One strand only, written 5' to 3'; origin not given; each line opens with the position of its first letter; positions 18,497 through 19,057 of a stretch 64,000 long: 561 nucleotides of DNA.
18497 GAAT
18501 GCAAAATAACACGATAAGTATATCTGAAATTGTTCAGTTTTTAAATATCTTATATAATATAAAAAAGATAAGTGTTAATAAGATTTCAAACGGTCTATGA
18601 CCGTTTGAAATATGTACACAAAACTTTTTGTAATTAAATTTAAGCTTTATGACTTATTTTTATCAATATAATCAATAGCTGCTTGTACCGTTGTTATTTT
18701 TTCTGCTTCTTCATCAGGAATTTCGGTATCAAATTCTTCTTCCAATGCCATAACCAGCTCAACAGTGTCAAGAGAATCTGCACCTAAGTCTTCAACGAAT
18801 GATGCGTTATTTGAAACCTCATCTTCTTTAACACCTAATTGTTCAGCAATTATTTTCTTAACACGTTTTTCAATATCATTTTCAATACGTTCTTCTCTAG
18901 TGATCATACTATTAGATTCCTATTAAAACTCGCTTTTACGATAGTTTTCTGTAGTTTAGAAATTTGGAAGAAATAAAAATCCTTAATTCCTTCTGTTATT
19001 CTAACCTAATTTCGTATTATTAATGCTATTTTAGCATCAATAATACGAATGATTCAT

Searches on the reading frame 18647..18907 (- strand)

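Call 7: search_protein_families(library=ncbifam, proteins=[window:18647-18907:-])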
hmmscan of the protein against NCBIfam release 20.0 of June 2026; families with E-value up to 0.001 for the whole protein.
window:18647-18907:- (86 aa): 20 families
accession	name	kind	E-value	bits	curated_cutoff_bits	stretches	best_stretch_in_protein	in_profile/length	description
NF002149.0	PRK00982.1-3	equivalog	6.8e-44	147.7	106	1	10-85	2-77/78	acyl carrier protein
NF002148.0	PRK00982.1-2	subfamily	1.7e-36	123.9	71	1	10-85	3-78/79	acyl carrier protein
TIGR00517.1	acyl_carrier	equivalog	3.4e-36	123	70.45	1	10-85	2-77/77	acyl carrier protein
NF002151.0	PRK00982.1-5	equivalog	1.5e-34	117.9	92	1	11-85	3-77/78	acyl carrier protein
NF002150.0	PRK00982.1-4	subfamily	9.3e-26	89.9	66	1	10-85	4-79/80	acyl carrier protein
NF002147.0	PRK00982.1-1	equivalog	6.8e-19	67.5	84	1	9-85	5-81/83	acyl carrier protein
NF009104.0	PRK12449.1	equivalog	5.6e-16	58.2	70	1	10-84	4-78/80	acyl carrier protein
NF006031.0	PRK08172.1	equivalog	1.8e-15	57.3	76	1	9-75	2-68/82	acyl carrier protein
NF040636.1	AcpM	exception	3.4e-15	55.8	146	1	10-83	4-77/93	meromycolate extension acyl carrier protein AcpM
NF058660.1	cispen_ACP_AmcB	equivalog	5.1e-10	39.4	80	1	11-84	1-78/80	cispentacin biosynthesis acyl carrier protein AmcB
NF003757.0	PRK05350.1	equivalog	3.6e-09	36.7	65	1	9-82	4-77/83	acyl carrier protein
NF005480.0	PRK07081.1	equivalog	2.3e-08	33.9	72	1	14-70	3-60/83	acyl carrier protein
NF005079.0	PRK06508.1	equivalog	8.7e-08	32.5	83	1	14-67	6-59/93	acyl carrier protein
NF005798.0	PRK07639.1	equivalog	8.4e-06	26.1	100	1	11-84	5-81/91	petrobactin biosynthesis protein AsbD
NF004533.0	PRK05883.1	equivalog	2.5e-05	24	72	1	8-74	20-86/100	acyl carrier protein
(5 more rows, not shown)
